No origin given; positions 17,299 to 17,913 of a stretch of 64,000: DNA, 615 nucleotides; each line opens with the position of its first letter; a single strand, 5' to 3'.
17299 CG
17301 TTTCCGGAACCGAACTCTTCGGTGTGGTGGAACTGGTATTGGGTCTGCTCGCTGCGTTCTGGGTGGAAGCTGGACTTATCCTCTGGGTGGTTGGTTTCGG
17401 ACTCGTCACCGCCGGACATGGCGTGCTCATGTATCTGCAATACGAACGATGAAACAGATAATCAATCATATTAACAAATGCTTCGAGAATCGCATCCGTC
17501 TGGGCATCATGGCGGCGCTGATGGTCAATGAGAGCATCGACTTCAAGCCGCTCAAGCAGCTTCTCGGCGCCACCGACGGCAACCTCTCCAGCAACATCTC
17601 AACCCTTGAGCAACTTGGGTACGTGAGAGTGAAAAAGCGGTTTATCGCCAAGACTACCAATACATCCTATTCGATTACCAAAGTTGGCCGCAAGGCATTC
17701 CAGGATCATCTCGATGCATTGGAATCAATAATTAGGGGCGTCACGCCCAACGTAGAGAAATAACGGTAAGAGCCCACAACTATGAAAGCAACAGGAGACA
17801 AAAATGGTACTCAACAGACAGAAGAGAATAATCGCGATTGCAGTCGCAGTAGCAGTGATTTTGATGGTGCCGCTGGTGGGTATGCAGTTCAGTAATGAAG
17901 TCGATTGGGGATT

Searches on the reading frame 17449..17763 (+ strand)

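Call 13: search_protein_families(library=pfam, proteins=[window:17449-17763:+], max_evalue=0.01)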
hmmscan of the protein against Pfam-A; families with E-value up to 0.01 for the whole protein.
window:17449-17763:+ (104 aa): 1 family
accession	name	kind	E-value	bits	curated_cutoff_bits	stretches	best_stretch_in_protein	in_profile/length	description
PF13601.12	HTH_34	-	8.6e-29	100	27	1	16-95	1-80/80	Winged helix DNA-binding domain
